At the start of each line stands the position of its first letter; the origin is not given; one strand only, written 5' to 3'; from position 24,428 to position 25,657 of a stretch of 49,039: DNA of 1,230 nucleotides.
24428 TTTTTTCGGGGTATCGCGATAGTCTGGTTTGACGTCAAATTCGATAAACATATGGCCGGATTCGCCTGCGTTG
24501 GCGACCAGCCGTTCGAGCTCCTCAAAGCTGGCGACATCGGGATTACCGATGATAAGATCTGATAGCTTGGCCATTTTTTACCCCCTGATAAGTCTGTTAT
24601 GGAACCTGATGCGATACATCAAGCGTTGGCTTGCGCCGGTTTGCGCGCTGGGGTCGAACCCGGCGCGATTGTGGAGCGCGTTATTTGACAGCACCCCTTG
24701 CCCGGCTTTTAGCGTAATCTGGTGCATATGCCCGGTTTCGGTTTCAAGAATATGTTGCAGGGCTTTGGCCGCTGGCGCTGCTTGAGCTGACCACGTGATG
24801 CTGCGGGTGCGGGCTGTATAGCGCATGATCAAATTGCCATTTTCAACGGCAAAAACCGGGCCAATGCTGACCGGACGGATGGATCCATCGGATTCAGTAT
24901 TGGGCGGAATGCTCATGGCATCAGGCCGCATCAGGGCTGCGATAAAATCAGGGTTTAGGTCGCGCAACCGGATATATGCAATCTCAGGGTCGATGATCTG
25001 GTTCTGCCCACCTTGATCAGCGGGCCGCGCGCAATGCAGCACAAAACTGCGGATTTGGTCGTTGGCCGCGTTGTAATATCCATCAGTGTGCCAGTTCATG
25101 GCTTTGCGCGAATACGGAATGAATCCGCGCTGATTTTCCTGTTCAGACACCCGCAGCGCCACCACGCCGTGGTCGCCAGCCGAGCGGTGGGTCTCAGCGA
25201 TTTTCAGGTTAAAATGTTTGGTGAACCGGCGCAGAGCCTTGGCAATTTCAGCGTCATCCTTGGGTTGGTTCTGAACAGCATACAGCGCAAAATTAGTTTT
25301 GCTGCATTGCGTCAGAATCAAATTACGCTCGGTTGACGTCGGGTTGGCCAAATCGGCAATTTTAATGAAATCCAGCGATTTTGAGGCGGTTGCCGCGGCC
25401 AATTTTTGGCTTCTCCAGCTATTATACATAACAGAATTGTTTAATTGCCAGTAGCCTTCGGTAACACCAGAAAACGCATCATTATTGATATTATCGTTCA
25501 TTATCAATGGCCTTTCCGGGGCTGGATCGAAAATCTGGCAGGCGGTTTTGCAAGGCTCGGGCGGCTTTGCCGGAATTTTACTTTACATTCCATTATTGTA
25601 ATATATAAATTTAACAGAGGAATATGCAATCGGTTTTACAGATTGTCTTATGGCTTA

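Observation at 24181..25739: Uncharacterised module: TauD-like dioxygenase plus two cysteine-free mini-proteins, translationally coupled to cysG and divergent from dsrA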

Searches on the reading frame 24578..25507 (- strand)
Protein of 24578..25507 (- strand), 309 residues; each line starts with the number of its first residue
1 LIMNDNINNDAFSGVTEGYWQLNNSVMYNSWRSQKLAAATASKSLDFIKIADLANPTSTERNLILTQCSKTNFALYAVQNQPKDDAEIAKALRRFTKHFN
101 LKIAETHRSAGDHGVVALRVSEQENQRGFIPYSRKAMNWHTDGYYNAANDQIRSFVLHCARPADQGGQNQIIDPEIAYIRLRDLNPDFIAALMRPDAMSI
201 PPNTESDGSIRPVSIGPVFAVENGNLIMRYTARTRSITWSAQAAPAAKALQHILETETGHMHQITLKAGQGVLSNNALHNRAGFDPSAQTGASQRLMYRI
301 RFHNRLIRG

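Call 3: search_protein_families(library=pfam, proteins=[window:24578-25507:-], max_evalue=1)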
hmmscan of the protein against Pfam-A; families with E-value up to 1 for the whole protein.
window:24578-25507:- (309 aa): 2 families
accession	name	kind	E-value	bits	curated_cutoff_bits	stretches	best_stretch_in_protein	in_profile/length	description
PF02668.22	TauD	-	3.8e-17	63.5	27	1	90-300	50-266/267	Taurine catabolism dioxygenase TauD, TfdA family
PF08943.16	CsiD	-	0.024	14.3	27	0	246-289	238-282/294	CsiD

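Call 4: search_protein_families(library=ncbifam, proteins=[window:24578-25507:-], max_evalue=1)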
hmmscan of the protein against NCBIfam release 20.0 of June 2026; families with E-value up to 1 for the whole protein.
window:24578-25507:- (309 aa): 5 families
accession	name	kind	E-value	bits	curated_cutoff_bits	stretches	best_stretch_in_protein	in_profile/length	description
TIGR02410.1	carnitine_TMLD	equivalog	6.7e-07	29.2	268.3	1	132-285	174-338/362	trimethyllysine dioxygenase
NF049936.1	TriMthamethphnDioxTmpA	equivalog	0.00012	21.1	400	1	132-288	180-340/366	2-trimethylaminoethylphosphonate dioxygenase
TIGR03482.1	DMSO_red_II_cha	subfamily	0.047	13.7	152.3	1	69-117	69-118/197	DMSO reductase family type II enzyme chaperone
TIGR02409.1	carnitine_bodg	equivalog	0.056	12.5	414.75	1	131-287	181-341/366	gamma-butyrobetaine dioxygenase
TIGR04501.1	microcomp_PduB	equivalog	0.11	12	310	1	214-253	106-145/225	microcompartment protein PduB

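Call 7: find_homologous_proteins(query=window:24578-25507:-)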
Query window:24578-25507:- (309 aa): 2595 proteins with E <= 0.001 among 4644 candidates; the best 120 are listed.
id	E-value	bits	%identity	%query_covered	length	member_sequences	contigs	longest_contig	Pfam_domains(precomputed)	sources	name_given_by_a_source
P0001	5.4e-204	694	100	99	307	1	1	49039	PF02668.23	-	-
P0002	8.0e-133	460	68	98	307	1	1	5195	PF02668.23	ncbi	-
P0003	8.2e-133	460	69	99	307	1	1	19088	PF02668.23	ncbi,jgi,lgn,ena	-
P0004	7.5e-131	454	69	99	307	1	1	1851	PF02668.23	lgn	-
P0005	3.9e-129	448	68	99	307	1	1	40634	PF02668.23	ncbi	-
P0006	4.9e-128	445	66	99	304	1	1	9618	PF02668.23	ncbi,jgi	-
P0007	1.3e-126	440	67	99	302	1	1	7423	PF02668.23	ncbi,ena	-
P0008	3.7e-113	396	62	93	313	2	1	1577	PF02668.23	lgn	-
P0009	1.0e-112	394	58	98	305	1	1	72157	PF02668.23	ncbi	-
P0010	3.2e-112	393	60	94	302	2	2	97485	PF02668.23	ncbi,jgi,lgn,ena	-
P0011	1.7e-111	390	57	98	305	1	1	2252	PF02668.23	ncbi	-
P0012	2.2e-111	390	57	98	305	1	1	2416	PF02668.23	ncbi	-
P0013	3.6e-111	389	59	93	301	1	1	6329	PF02668.23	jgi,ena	-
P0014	3.0e-110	386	60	92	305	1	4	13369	PF02668.23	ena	-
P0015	3.1e-110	386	57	98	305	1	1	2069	PF02668.23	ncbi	-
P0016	4.5e-110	386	57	98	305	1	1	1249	PF02668.23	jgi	jgi:hypothetical protein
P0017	4.7e-110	386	60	92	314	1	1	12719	PF02668.23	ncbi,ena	-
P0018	5.3e-110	385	57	98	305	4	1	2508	PF02668.23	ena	-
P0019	6.6e-110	385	57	98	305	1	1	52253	PF02668.23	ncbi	-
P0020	1.8e-109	384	59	94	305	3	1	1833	PF02668.23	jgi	-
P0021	1.8e-109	384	59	94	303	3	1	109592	PF02668.23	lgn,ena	-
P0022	2.3e-109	383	59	94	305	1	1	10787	PF02668.23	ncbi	-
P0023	2.8e-109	383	56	98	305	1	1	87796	PF02668.23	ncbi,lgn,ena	-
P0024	4.2e-109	383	56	98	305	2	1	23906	PF02668.23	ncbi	-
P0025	7.6e-109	382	56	98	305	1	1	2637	PF02668.23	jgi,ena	-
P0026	7.9e-109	382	57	98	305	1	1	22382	PF02668.23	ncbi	-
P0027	8.1e-109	382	56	98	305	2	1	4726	PF02668.23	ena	-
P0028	8.8e-109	381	59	94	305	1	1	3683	PF02668.23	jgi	-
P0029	1.3e-108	381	59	93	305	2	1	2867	PF02668.23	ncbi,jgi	-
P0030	2.7e-108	380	57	98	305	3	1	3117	PF02668.23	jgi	-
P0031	3.8e-108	379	57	98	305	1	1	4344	PF02668.23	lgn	-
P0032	7.0e-108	379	59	93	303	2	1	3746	PF02668.23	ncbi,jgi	-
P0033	7.3e-108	378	59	93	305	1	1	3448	PF02668.23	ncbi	-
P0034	1.0e-107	378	56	98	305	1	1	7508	PF02668.23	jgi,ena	-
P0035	1.6e-107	377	56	98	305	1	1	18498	PF02668.23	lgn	-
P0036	1.9e-107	377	56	98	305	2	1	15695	PF02668.23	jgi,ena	-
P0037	1.9e-107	377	60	94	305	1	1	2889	PF02668.23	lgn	-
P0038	2.7e-107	377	59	93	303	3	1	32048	PF02668.23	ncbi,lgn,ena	-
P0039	3.7e-107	376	56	97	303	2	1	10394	PF02668.23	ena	-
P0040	1.8e-106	374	58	93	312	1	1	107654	PF02668.23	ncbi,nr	ncbi:MAG: TauD/TfdA family dioxygenase [Rhodobacteraceae bacterium]|nr:TauD/TfdA family dioxygenase 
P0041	2.9e-106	373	58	94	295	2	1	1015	PF02668.23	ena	-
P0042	2.9e-106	373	57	94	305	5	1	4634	PF02668.23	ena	-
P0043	6.3e-106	372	59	93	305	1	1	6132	PF02668.23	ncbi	-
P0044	8.7e-105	368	56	98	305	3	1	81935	PF02668.23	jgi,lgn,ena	-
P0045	1.0e-104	368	57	94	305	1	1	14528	PF02668.23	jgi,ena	-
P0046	2.0e-104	367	55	98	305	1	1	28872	PF02668.23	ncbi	-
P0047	3.0e-104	367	58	93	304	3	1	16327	PF02668.23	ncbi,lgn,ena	-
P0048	4.6e-101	356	57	93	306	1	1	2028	PF02668.23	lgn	-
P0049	3.6e-99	350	55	93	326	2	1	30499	PF02668.23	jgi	-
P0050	6.0e-99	349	56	93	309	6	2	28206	PF02668.23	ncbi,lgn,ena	-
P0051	2.4e-97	344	56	93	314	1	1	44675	PF02668.23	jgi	jgi:hypothetical protein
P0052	2.8e-97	344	56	93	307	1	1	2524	PF02668.23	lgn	-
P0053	3.9e-97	343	55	93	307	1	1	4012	PF02668.23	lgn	-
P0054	6.1e-97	343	54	96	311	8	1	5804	PF02668.23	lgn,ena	-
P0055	1.1e-96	342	54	93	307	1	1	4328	PF02668.23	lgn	-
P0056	2.0e-96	341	53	99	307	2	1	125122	PF02668.23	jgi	jgi:alpha-ketoglutarate-dependent taurine dioxygenase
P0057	1.8e-95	338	54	93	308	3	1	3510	PF02668.23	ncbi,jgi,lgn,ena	-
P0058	2.3e-95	337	54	94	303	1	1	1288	PF02668.23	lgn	-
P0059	3.1e-95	337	55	95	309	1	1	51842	PF02668.23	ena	-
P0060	3.5e-95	337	54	94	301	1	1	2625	PF02668.23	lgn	-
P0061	7.6e-95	336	54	93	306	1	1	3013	PF02668.23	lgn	-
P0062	1.4e-94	335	54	93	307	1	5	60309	PF02668.23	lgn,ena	-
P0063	2.4e-94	334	54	93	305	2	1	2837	PF02668.23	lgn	-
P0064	3.3e-94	334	52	98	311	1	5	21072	PF02668.23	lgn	-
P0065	3.9e-94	333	53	93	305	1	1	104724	PF02668.23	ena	-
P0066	4.6e-94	333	55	93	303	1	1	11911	PF02668.23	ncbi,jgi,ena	-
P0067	8.6e-94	332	53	93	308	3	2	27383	PF02668.23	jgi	-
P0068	9.3e-94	332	54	93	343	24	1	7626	PF02668.23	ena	-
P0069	9.9e-94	332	53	94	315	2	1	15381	PF02668.23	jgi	-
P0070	1.0e-93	332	53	93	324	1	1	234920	PF02668.23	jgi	jgi:alpha-ketoglutarate-dependent taurine dioxygenase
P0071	1.1e-93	332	53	94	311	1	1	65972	PF02668.23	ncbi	-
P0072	1.3e-93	332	54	93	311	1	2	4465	PF02668.23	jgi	-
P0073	1.9e-93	331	52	93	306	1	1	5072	PF02668.23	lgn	-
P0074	2.7e-93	331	54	93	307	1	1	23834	PF02668.23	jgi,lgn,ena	-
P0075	5.7e-93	330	53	93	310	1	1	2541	PF02668.23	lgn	-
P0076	6.5e-93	329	52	93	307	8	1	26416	PF02668.23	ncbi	-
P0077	8.0e-93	329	52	93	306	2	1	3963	PF02668.23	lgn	-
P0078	1.5e-92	328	54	94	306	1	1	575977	PF02668.23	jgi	jgi:alpha-ketoglutarate-dependent taurine dioxygenase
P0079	2.0e-92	328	52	98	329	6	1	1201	PF02668.23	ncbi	-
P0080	3.3e-92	327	55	91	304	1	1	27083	PF02668.23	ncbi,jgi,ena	-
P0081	4.3e-92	327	52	95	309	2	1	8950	PF02668.23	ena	-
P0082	5.7e-92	326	52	99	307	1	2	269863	PF02668.23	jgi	jgi:alpha-ketoglutarate-dependent taurine dioxygenase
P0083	6.8e-92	326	55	93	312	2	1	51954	PF02668.23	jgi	-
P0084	8.0e-92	326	54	93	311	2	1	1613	PF02668.23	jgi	-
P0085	1.1e-91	325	55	93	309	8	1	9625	PF02668.23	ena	-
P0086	1.6e-91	325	54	92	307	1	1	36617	PF02668.23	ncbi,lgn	-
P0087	1.8e-91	325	53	94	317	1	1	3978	PF02668.23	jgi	jgi:alpha-ketoglutarate-dependent taurine dioxygenase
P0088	1.9e-91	325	52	93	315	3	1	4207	PF02668.23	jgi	-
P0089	2.1e-91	324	54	92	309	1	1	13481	PF02668.23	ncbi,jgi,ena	-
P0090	2.2e-91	324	52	94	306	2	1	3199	PF02668.23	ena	-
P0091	2.4e-91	324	51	95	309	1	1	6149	PF02668.23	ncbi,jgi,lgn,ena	-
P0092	3.0e-91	324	52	94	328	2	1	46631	PF02668.23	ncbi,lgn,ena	-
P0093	3.3e-91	324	50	93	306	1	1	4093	PF02668.23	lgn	-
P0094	3.4e-91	324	54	93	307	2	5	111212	PF02668.23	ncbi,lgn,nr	ncbi:MAG: TauD/TfdA family dioxygenase [Rhodobacteraceae bacterium]|nr:TauD/TfdA family dioxygenase 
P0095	3.4e-91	324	52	93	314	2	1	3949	PF02668.23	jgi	-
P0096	3.4e-91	324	52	94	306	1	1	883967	PF02668.23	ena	-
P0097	6.5e-91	323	52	93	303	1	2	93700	PF02668.23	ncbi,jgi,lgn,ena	-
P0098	6.9e-91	323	53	93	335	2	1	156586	PF02668.23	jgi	jgi:alpha-ketoglutarate-dependent taurine dioxygenase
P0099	1.4e-90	322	52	96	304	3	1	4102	PF02668.23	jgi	-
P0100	1.9e-90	321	53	90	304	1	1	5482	PF02668.23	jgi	jgi:hypothetical protein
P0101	2.7e-90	321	53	93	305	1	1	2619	PF02668.23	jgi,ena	-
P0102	3.1e-90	321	54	93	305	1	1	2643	PF02668.23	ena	-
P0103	3.8e-90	320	52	93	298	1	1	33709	PF02668.23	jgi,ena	-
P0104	5.5e-90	320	51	93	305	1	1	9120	PF02668.23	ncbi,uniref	ncbi:FIG00779168: hypothetical protein [hydrothermal vent metagenome]|uniref:TauD/TfdA-like domain-c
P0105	7.8e-90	319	53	94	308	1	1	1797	PF02668.23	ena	-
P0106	7.8e-90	319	53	92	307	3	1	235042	PF02668.23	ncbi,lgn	-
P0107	8.1e-90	319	55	87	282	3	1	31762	PF02668.23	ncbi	-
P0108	8.3e-90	319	49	94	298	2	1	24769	PF02668.23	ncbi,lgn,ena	-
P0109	1.2e-89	319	54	93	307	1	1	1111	PF02668.23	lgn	-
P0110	1.3e-89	319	53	94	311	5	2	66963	PF02668.23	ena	-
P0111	1.6e-89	318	50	94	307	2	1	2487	PF02668.23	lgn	-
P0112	1.7e-89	318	53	90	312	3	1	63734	PF02668.23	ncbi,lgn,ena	-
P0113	1.7e-89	318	51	96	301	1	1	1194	PF02668.23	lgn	-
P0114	2.3e-89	318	53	93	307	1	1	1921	PF02668.23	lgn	-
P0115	2.4e-89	318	49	95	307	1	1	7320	PF02668.23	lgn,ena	-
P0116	3.7e-89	317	52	92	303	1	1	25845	PF02668.23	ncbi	-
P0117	3.7e-89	317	52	93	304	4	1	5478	PF02668.23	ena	-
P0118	4.1e-89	317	51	94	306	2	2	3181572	PF02668.23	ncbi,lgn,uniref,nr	ncbi:TauD/TfdA family dioxygenase [Jhaorihella thermophila]|uniref:Taurine dioxygenase, alpha-ketogl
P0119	4.5e-89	317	51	95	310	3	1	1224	PF02668.23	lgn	-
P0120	5.6e-89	316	51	94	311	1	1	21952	PF02668.23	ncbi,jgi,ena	-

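Call 10: find_encoding_contigs(protein=P0118, flank=10000, max_places=2)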
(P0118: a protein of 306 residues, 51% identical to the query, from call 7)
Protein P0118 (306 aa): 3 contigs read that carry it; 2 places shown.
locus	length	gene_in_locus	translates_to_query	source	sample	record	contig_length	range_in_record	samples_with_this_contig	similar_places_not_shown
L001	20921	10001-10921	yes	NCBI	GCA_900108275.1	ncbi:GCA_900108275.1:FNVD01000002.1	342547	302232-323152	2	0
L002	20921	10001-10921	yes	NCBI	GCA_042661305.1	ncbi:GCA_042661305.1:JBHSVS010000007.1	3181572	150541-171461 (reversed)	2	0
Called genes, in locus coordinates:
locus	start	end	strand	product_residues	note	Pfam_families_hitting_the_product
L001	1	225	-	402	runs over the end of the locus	PF03916:NrfD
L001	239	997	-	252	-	PF10518:TAT_signal (weak), PF13187:Fer4_9 (faint), PF12838:Fer4_7 (faint), PF13247:Fer4_11, PF00037:Fer4 (weak), PF12837:Fer4_6 (weak), PF13237:Fer4_10 (weak)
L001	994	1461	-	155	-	-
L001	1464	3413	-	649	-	PF14691:Fer4_20, PF00070:Pyr_redox (faint), PF01266:DAO (weak), PF07992:Pyr_redox_2, PF13450:NAD_binding_8, PF12838:Fer4_7 (weak), PF14697:Fer4_21, PF00037:Fer4 (weak), +2 more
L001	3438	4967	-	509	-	PF13187:Fer4_9 (faint), PF13237:Fer4_10 (faint), PF13183:Fer4_8, PF13534:Fer4_17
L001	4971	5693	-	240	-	PF02665:Nitrate_red_gam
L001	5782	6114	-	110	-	PF04358:DsrC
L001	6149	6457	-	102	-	PF04077:DsrH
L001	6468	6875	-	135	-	PF02635:DsrE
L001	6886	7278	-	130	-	PF02635:DsrE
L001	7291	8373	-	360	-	PF03460:NIR_SIR_ferr, PF01077:NIR_SIR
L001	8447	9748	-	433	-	PF03460:NIR_SIR_ferr, PF01077:NIR_SIR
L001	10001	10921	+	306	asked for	PF02668:TauD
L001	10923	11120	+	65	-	-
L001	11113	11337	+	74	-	PF22295:DUF6967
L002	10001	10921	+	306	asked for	PF02668:TauD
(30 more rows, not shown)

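Call 11: find_encoding_contigs(protein=P0096, flank=10000, max_places=2)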
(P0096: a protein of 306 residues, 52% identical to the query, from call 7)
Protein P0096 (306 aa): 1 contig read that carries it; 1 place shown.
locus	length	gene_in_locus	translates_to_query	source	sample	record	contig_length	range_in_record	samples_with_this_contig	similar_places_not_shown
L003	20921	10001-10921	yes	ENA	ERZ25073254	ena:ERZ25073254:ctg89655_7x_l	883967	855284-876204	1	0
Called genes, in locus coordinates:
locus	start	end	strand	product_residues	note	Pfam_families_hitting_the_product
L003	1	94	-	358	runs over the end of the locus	PF03916:NrfD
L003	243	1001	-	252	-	PF12797:Fer4_2 (faint), PF12838:Fer4_7 (weak), PF13187:Fer4_9 (faint), PF13247:Fer4_11, PF00037:Fer4 (weak), PF12837:Fer4_6 (weak), PF13237:Fer4_10 (weak)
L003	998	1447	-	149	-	-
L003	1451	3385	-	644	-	PF14691:Fer4_20, PF01266:DAO (weak), PF03486:HI0933_like (weak), PF07992:Pyr_redox_2, PF12831:FAD_oxidored, PF13450:NAD_binding_8, PF14697:Fer4_21, PF12838:Fer4_7, +4 more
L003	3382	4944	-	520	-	PF13187:Fer4_9 (faint), PF13237:Fer4_10 (faint), PF13183:Fer4_8, PF13534:Fer4_17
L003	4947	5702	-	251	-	PF02665:Nitrate_red_gam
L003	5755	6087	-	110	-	PF04358:DsrC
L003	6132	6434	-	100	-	PF04077:DsrH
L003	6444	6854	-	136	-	PF02635:DsrE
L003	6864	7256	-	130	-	PF02635:DsrE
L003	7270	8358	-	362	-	PF03460:NIR_SIR_ferr, PF01077:NIR_SIR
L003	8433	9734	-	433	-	PF03460:NIR_SIR_ferr, PF01077:NIR_SIR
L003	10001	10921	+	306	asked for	PF02668:TauD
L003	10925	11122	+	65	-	-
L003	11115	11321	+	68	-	PF22295:DUF6967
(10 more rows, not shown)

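Call 17: find_related_loci(query=A1, collection=genome_contigs, flank=10000)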
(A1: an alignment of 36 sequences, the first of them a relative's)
Query A1 (307 aa) in genome_contigs; peptide patterns used: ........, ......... (x = any residue, [..] = any of these).
599 stretches matched a pattern (row limit reached: there are more); 596 encode a relative of the query (tblastn E <= 1e-3); the best 80 are kept; 80 distinct loci.
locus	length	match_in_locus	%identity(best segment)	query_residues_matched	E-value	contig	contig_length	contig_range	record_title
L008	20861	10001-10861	54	18-304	3e-97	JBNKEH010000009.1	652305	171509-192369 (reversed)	MAG: Paracoccaceae bacterium isolate F1.bin.16.orig k141_1081251, whole genome shotgun sequence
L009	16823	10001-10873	49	13-304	3e-96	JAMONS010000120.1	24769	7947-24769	MAG: Hyphomicrobiales bacterium isolate 4281-140_metabat2_scaf2bin.060 4281-140_scaffold_677_c1, whole genome shotgun se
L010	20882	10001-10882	51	13-304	9e-95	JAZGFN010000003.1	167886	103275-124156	MAG: Paracoccaceae bacterium isolate SCS4bin.48 SCS4bin.48_3, whole genome shotgun sequence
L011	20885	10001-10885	51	13-304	4e-94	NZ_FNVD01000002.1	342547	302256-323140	Jhaorihella thermophila strain DSM 23413, whole genome shotgun sequence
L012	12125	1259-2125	52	18-304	1e-92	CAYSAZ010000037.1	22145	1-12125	MAG TPA_asm: uncultured Rhodobacterales bacterium isolate binchicken_co67_139 genome assembly, contig: NODE_2331_length_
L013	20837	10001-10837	52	25-304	3e-92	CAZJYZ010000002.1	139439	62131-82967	MAG TPA_asm: uncultured Aliiroseovarius sp. isolate SRP200020_co3_267 genome assembly, contig: NODE_91_length_139439_cov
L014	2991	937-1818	48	15-304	2e-89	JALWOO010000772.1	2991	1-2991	MAG: Amylibacter sp. isolate M2_maxbin2_scaf2bin.182 M2_NODE_73445_length_2991_cov_2.555866, whole genome shotgun sequen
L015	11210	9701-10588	49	13-304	6e-87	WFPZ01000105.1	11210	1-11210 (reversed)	MAG: Rhodobacteraceae bacterium isolate S012_89 k151_193479, whole genome shotgun sequence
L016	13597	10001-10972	46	20-304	2e-86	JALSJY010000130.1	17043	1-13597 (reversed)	MAG: Hyphomicrobiales bacterium isolate 354-166_metabat2_scaf2bin.120 354-166_scaffold_3263_c1, whole genome shotgun seq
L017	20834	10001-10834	51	25-304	2e-86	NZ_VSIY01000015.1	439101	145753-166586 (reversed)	Maritimibacter fusiformis strain HY14 15, whole genome shotgun sequence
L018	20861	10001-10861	49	20-304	5e-86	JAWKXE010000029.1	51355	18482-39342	MAG: Paracoccaceae bacterium isolate AC3.20 AC3.20.fa-29, whole genome shotgun sequence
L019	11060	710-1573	47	17-304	6e-85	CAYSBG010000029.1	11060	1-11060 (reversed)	MAG TPA_asm: uncultured Aliiroseovarius sp. isolate SRP163575_co2_207 genome assembly, contig: NODE_7629_length_11060_co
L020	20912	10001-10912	45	16-304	2e-83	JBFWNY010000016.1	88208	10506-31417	MAG: Hyphomicrobiaceae bacterium isolate CA_2019_TPBF_123 NODE_2227_length_88208_cov_5.962126_TPBF, whole genome shotgun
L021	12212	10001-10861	50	20-306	2e-83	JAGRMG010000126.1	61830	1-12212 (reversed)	MAG: Rhodobacteraceae bacterium isolate HKST-UBA85 k127_899323, whole genome shotgun sequence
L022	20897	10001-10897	45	11-304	8e-82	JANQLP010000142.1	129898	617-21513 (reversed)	MAG: Hyphomicrobiales bacterium isolate PL25a_bin.62 k99_2937974, whole genome shotgun sequence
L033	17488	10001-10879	39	10-304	4e-72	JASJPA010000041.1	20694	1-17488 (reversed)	MAG: Sulfuricella sp. isolate MAG_156 NODE_1110_length_20694_cov_887.258297, whole genome shotgun sequence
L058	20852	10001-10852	42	18-304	5e-68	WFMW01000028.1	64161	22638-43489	MAG: Gammaproteobacteria bacterium isolate S010_25 k151_207028, whole genome shotgun sequence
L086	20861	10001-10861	39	14-304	2e-66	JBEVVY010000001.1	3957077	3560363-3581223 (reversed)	MAG: Sedimenticola sp. isolate 3502E c_000000000001, whole genome shotgun sequence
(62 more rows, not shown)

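Call 27: search_solved_structures(query=A1, max_evalue=0.01, show_alignments=1)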
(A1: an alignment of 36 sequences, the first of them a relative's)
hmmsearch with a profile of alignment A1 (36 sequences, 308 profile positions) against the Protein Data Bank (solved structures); distinct sequences matched with E-value up to 0.01: 1.
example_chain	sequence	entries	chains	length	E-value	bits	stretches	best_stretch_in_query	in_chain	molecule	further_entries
6npb_A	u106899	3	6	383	0.00043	22.6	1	128-285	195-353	TmpA, 2-trimethylaminoethylphosphonate hydroxylase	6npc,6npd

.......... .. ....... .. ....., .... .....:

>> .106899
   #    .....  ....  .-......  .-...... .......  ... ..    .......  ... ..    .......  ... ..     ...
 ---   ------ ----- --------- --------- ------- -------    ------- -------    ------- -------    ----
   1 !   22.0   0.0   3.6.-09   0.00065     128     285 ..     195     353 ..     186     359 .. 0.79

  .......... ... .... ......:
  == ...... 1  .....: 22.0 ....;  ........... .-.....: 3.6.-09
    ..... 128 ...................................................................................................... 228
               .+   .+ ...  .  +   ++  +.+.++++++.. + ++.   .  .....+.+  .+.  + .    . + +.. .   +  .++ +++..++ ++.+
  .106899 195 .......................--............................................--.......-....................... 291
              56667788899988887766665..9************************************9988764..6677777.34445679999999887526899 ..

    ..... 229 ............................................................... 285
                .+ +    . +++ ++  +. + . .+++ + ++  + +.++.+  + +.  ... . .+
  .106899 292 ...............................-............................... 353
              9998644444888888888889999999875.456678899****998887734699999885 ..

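Call 57: predict_structure(alignment_id=A1)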
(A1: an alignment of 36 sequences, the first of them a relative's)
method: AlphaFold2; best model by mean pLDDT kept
length: 307 residues; sequences in the alignment: 36
mean_pLDDT: 84.9   pTM: 0.85
mean pLDDT of the five models: 84.9, 84.8, 83.3, 81.3, 80.0
residues with pLDDT >= 90: 175; 70-90: 86; 50-70: 27; < 50: 19
segments of 3 or more residues with pLDDT < 50: 1-12, 127-129, 131-134
pLDDT, mean of each block of 10 residues (from residue 1): 37 71 94 92 92 97 94 95 93 95 75 79 54 66 79 94 85 96 98 92 82 91 88 85 96 90 94 87 68 89 86
secondary structure, 60 per line:
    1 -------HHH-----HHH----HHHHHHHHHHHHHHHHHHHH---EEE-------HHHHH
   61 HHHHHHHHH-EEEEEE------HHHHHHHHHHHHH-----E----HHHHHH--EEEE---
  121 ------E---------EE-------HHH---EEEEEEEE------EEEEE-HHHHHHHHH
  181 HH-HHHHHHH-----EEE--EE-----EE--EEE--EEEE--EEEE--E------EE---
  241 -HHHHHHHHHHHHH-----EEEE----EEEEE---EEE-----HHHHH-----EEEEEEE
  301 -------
elements in order: H23-42 E46-48 H56-69 E71-76 H83-95 H106-111 E114-117 E152-159 E166-170 H172-182 H184-190 E196-198 E212-214 E217-220 E223-226 H242-254 E260-263 E268-272 E276-278 H284-288 E294-300
